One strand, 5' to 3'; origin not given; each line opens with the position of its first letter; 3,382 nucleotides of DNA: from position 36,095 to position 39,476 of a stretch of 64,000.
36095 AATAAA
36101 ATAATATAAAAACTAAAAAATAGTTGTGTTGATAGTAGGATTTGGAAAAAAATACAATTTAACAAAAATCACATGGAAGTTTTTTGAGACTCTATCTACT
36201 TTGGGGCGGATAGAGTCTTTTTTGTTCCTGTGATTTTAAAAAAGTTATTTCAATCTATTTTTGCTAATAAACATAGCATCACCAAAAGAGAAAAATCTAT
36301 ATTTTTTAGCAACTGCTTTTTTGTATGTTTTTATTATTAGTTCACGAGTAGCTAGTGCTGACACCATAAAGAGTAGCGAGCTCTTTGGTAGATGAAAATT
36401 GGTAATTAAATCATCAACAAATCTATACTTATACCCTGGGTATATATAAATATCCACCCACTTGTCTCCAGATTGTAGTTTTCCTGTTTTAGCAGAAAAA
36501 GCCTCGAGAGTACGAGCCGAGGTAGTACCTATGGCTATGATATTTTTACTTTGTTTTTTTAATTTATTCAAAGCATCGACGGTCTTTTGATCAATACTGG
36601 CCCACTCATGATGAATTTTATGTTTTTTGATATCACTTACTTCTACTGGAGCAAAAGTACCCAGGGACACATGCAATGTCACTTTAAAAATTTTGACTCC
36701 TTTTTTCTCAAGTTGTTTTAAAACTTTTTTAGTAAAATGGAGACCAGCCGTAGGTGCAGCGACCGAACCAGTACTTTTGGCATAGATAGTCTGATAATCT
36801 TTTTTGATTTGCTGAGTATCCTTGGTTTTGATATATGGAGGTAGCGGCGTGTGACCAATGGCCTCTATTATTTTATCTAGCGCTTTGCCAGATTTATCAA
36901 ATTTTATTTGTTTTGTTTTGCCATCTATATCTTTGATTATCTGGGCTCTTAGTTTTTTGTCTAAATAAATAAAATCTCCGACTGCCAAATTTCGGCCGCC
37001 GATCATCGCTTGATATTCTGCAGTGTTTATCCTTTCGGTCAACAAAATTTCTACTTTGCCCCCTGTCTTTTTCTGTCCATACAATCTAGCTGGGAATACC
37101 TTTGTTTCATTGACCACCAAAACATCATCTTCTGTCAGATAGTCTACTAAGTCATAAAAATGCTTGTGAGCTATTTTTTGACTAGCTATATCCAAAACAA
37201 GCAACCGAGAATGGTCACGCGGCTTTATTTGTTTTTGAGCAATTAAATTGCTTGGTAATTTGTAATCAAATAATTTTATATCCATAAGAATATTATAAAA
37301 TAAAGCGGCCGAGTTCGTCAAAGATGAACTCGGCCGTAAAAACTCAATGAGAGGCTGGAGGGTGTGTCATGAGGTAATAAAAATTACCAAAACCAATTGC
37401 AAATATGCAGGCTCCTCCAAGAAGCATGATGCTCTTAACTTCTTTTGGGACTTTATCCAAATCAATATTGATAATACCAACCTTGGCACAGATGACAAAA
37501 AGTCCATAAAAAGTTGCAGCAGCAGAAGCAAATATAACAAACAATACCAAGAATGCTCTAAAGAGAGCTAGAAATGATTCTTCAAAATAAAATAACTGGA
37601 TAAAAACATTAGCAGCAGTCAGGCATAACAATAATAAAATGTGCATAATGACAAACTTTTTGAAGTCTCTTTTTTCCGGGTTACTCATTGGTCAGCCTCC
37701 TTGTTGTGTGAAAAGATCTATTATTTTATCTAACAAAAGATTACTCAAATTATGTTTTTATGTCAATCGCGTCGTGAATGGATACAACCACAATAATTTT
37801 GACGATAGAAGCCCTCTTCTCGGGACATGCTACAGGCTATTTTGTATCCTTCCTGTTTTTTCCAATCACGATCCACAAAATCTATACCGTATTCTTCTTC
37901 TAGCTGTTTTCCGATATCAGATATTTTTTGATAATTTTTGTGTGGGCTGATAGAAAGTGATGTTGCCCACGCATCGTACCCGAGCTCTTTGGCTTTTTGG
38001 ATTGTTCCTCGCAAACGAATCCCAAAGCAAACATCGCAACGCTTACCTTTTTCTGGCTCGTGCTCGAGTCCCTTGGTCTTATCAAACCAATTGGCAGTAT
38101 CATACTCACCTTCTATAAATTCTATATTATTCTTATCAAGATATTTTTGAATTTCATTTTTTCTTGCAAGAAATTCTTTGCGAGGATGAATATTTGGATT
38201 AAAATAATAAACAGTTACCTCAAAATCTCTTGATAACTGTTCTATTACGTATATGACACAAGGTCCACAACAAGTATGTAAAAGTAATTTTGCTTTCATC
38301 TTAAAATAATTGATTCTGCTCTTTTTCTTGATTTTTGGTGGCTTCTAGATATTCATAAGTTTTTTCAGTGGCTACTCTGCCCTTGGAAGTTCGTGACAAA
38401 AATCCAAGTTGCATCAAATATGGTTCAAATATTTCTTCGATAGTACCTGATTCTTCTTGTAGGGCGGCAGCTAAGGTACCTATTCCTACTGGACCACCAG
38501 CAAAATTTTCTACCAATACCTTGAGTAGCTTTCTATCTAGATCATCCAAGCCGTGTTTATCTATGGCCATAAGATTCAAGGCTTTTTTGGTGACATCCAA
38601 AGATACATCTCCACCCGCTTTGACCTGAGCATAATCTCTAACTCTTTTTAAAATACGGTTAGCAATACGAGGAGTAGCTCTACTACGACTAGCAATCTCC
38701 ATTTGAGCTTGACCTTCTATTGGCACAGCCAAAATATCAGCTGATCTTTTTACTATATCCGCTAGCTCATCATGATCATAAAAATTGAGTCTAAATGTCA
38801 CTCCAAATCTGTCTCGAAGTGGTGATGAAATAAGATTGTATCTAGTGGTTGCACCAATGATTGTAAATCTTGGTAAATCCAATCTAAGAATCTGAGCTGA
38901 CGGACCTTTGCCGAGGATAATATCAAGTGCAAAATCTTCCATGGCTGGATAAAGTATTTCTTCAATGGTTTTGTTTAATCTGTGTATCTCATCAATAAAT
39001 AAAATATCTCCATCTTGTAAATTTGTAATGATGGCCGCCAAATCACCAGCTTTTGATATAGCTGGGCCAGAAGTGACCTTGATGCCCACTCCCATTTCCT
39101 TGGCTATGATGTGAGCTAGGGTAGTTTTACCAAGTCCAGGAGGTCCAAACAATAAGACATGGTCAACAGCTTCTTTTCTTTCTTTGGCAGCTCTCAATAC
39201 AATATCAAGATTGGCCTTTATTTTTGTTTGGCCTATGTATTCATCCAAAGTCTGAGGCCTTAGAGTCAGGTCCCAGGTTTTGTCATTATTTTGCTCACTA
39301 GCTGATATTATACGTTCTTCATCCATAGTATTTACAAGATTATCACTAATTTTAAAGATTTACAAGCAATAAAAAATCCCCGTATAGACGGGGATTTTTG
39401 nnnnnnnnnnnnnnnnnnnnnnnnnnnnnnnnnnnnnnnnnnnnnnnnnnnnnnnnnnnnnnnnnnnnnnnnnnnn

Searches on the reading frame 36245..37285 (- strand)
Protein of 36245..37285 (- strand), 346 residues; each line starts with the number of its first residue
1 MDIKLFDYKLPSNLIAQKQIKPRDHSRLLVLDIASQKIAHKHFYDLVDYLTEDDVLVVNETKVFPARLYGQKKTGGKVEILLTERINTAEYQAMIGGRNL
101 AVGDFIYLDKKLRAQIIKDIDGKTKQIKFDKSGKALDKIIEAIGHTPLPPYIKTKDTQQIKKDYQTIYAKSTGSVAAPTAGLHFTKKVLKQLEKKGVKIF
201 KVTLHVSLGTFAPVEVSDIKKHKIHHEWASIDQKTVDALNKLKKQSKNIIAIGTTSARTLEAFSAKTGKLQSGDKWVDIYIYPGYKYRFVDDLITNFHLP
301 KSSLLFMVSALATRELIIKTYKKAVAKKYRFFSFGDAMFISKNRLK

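Call 43: search_protein_families(library=pfam, proteins=[window:36245-37285:-], max_evalue=0.001)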
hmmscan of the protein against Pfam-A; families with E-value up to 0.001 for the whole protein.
window:36245-37285:- (346 aa): 1 family
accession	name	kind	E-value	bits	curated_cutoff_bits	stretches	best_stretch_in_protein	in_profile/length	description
PF02547.20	Queuosine_synth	-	1.5e-125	419.1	25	1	4-340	2-322/322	Queuosine biosynthesis protein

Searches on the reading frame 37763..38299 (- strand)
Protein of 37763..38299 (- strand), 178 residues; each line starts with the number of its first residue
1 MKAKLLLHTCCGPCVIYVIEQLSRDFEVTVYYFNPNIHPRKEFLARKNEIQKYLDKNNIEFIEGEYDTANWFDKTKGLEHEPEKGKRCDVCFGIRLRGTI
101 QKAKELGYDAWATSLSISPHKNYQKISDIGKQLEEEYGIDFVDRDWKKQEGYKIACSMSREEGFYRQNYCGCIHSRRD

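Call 43: search_protein_families(library=pfam, proteins=[window:37763-38299:-], max_evalue=0.001)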
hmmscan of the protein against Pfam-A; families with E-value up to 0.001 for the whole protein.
window:37763-38299:- (178 aa): 1 family
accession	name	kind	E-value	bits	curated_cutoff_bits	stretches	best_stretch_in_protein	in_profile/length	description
PF02677.20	QueH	-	4.3e-68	229.3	23.5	1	5-177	1-174/175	Epoxyqueuosine reductase QueH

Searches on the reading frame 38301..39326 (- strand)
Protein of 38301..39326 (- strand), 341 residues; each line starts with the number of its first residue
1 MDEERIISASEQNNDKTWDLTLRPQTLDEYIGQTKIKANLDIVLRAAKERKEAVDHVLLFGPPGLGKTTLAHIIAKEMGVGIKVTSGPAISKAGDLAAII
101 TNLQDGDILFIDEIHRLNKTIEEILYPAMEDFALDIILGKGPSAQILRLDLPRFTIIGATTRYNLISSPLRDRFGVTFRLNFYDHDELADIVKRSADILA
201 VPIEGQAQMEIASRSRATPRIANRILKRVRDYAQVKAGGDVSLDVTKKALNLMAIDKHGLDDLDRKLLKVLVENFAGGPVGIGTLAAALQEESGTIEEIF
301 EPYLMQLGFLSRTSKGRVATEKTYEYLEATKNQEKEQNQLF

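Call 43: search_protein_families(library=pfam, proteins=[window:38301-39326:-], max_evalue=0.001)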
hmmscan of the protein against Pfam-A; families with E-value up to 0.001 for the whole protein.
window:38301-39326:- (341 aa): 13 families
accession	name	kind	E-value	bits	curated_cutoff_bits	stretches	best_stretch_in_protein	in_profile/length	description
PF05496.18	RuvB_N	-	2.2e-79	265.2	27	1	22-180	1-159/159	Holliday junction DNA helicase RuvB P-loop domain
PF17864.7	AAA_lid_4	-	2e-28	98.4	27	1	183-256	1-74/74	RuvB AAA lid domain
PF05491.19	RuvB_C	-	5.9e-25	87.5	24.7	1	258-328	2-72/72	RuvB C-terminal winged helix domain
PF00004.35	AAA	-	9.3e-22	78.3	21.2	1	57-180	1-129/131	ATPase family associated with various cellular activities (AAA)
PF07728.20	AAA_5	-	1.7e-09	38.3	22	1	56-174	1-139/139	AAA domain (dynein-related subfamily)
PF06068.19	TIP49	-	1.8e-06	27.8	23.8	1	28-85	24-81/347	TIP49 P-loop domain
PF01078.27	Mg_chelatase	-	2.9e-05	24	20.3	0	55-75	23-43/207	Magnesium chelatase, subunit ChlI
PF20720.3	nSTAND3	-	0.00014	22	27.2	1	45-100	8-61/155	Novel STAND NTPase 3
PF00493.29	MCM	-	0.00027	20.6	23.3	0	32-134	28-150/224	MCM P-loop domain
PF05673.19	DUF815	-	0.00029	20.5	23.8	0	25-113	25-115/249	Protein of unknown function (DUF815)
PF13173.12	AAA_14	-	0.00039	20.9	27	1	57-136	5-93/129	AAA domain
PF00910.28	RNA_helicase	-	0.00065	20.6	21.5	0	57-123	1-69/105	RNA helicase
PF13238.12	AAA_18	-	0.00092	20.1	29.4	0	57-124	1-66/128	AAA domain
